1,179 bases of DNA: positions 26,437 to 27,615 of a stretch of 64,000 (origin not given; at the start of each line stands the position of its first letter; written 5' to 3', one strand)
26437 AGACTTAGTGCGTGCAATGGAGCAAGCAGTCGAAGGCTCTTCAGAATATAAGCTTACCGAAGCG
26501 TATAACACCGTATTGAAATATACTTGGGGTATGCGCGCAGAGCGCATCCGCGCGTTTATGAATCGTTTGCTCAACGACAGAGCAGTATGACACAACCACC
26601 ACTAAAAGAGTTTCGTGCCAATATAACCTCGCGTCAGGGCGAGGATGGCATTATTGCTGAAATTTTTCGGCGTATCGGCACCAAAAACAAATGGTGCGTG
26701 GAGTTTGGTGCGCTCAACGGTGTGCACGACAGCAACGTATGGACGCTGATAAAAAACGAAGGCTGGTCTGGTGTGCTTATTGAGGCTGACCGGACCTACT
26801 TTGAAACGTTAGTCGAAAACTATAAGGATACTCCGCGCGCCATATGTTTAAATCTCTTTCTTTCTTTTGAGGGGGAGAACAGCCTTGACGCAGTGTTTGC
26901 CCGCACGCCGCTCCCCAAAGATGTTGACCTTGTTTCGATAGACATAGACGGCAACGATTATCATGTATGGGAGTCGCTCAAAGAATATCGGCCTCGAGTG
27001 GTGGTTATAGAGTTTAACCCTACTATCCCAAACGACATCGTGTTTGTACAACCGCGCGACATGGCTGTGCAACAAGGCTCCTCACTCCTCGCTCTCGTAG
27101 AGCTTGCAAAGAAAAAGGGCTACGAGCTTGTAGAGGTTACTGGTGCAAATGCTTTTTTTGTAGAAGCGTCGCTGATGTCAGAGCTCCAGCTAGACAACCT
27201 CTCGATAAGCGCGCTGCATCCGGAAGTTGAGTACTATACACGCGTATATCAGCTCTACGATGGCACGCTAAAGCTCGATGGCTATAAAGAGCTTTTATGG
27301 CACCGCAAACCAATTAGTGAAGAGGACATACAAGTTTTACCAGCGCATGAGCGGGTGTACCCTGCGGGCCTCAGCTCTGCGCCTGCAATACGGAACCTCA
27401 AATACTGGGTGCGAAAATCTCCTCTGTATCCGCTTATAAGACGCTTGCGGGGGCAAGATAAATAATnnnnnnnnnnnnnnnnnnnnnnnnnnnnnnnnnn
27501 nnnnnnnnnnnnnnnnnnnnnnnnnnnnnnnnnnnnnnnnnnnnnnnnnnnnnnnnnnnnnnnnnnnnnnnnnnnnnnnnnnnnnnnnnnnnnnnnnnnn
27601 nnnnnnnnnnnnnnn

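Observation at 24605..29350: FkbM methyltransferase fused to a GT9 glycosyltransferase, within a run of FkbM-type methyltransferases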

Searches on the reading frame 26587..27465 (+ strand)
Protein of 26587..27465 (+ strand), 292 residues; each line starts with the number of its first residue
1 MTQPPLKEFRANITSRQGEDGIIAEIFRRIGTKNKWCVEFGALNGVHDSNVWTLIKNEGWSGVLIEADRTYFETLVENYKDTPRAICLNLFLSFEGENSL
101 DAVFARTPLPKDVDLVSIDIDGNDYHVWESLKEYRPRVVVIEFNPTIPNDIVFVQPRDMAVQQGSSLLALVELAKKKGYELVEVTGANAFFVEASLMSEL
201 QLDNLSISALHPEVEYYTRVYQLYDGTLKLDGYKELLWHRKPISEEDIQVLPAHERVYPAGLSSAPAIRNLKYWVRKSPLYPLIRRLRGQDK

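Call 3: search_protein_families(library=pfam, proteins=[window:26587-27465:+], max_evalue=0.01)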
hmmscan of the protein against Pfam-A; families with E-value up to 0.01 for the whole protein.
window:26587-27465:+ (292 aa): 1 family
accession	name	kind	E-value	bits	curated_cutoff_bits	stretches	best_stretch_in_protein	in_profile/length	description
PF05050.19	Methyltransf_21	-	1.3e-05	25.8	22.7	1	99-151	101-155/173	Methyltransferase FkbM domain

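Call 17: search_protein_families(library=ncbifam, proteins=[window:26587-27465:+], max_evalue=0.001)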
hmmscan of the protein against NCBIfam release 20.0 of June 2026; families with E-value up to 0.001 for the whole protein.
window:26587-27465:+ (292 aa): 1 family
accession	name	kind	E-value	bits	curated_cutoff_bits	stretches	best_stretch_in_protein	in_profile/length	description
TIGR01444.1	fkbM_fam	subfamily_domain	0.00098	19.6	37.7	0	99-140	96-139/143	FkbM family methyltransferase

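Call 67: find_homologous_proteins(query=window:26587-27462:+)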
Query window:26587-27462:+ (292 aa): 4399 proteins with E <= 0.001 among 5518 candidates; the best 120 are listed.
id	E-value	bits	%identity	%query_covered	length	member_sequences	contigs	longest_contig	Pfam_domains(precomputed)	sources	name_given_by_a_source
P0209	1.3e-194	663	100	100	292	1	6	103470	PF05050.20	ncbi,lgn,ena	-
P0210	3.3e-158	544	82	100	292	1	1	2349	-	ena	-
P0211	2.0e-155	535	77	100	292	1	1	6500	PF05050.20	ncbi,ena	-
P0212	4.4e-154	530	78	99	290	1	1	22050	PF05050.20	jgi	jgi:hypothetical protein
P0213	5.8e-153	527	79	99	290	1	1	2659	-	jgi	jgi:hypothetical protein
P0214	6.4e-150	517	78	99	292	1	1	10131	PF05050.20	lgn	-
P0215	3.1e-148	511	76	99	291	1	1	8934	-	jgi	jgi:hypothetical protein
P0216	8.2e-148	510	75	99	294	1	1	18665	-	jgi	jgi:hypothetical protein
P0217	6.9e-147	507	76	97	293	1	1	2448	PF05050.20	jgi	jgi:hypothetical protein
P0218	4.0e-144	498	74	98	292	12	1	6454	PF05050.20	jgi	jgi:hypothetical protein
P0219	1.1e-143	496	75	99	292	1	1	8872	PF05050.20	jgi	jgi:hypothetical protein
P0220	1.1e-143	496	73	100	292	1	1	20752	PF05050.20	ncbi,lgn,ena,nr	ncbi:MAG: iron ion binding protein [Parcubacteria group bacterium Gr01-1014_56]|nr:MAG: iron ion bin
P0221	3.2e-143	495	73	99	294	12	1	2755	-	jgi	-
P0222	3.0e-137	475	72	99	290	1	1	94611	PF05050.20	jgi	jgi:hypothetical protein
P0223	2.6e-126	439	66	97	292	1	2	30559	PF05050.20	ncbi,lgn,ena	-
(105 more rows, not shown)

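Call 76: predict_structure(alignment_id=A3)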
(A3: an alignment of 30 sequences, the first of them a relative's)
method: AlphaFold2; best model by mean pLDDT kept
length: 292 residues; sequences in the alignment: 30
mean_pLDDT: 88.2   pTM: 0.79
mean pLDDT of the five models: 88.2, 85.0, 84.7, 82.2, 80.4
residues with pLDDT >= 90: 155; 70-90: 120; 50-70: 16; < 50: 1
segments of 3 or more residues with pLDDT < 50: none
pLDDT, mean of each block of 10 residues (from residue 1): 85 79 96 95 74 94 94 92 95 92 96 94 92 97 88 88 91 98 94 96 89 74 83 79 84 76 78 89 86 54
secondary structure, 60 per line:
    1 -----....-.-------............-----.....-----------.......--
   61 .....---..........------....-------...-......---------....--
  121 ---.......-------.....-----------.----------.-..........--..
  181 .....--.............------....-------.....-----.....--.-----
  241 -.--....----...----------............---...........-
elements in order: H6-9 H19-30 E36-40 H52-58 E61-65 H69-78 E85-88 H100-105 E115-118 H124-130 E138-142 H167-176 E179-185 E188-193 H194-200 H207-210 E218-222 E228-232 H245-248 H266-277 H281-291

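Call 78: fold_search(model_id=the predicted structure, library=pdb)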
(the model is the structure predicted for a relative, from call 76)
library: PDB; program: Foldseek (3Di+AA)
matches with E <= 10: 1941; with E <= 0.001: 370
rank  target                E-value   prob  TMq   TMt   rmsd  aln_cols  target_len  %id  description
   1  6cn0_B                5.4e-06  1.00  0.33  0.35   6.8       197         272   12  2.95 Angstrom Crystal Structure of 16S rRNA Methylase from Proteus mirabilis (released 2018-03-21)
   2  3t7s_C                6.1e-06  1.00  0.34  0.39   6.5       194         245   13  Crystal structure of complex of SAM and BVU_3255, a methyltransferase from Bacteroides vulgatus ATCC 8482 (released 2011-10-12)
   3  7oy1_B                9.0e-06  1.00  0.34  0.30   8.5       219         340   15  DnrK mutant RTCR (released 2022-07-13)
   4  9sm1_F                1.0e-05  1.00  0.37  0.39   6.1       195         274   14  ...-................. from Pseudomonas chlororaphis in complex with SAH and FPP (released 2025-12-31)
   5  7xpl_F                1.1e-05  1.00  0.40  0.49   6.0       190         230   13  Crystal structure of a C/D-free RNA-guided RNA 2'-O-methyltransferase (released 2022-10-05)
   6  8owy_A                1.1e-05  1.00  0.38  0.59   9.1       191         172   16  Crystal structure of METTL6 mutant 40-269 bound to SAH (released 2024-05-08)
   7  9sm1_E                1.5e-05  1.00  0.37  0.37   6.3       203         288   12  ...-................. from Pseudomonas chlororaphis in complex with SAH and FPP (released 2025-12-31)
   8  3tfw_B                1.6e-05  1.00  0.41  0.52   6.6       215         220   16  Crystal structure of a putative O-methyltransferase from Klebsiella pneumoniae (released 2011-09-28)
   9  3tfw_A                1.6e-05  1.00  0.41  0.52   7.5       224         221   16  Crystal structure of a putative O-methyltransferase from Klebsiella pneumoniae (released 2011-09-28)
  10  9sm1_C                1.6e-05  1.00  0.38  0.37   6.7       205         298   12  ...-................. from Pseudomonas chlororaphis in complex with SAH and FPP (released 2025-12-31)
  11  3dul_B                1.7e-05  1.00  0.36  0.49   5.3       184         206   18  Crystal Structure Analysis of the O-methyltransferase from Bacillus cereus (released 2008-08-05)
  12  3axs                  1.7e-05  1.00  0.39  0.31  10.4       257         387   11  Complex structure of tRNA methyltransferase Trm1 from Aquifex aeolicus with sinefungin (released 2011-08-03)
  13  8rdm                  1.7e-05  1.00  0.33  0.29   7.1       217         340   15  Holomycin methyltransferase DtpM with SAH (released 2024-10-16)
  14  9sm1_A                1.8e-05  1.00  0.37  0.37   6.7       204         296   12  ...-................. from Pseudomonas chlororaphis in complex with SAH and FPP (released 2025-12-31)
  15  9n6v_SD               1.9e-05  1.00  0.39  0.47   5.6       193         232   15  SSU processome maturation and disassembly, State A (released 2025-11-05)
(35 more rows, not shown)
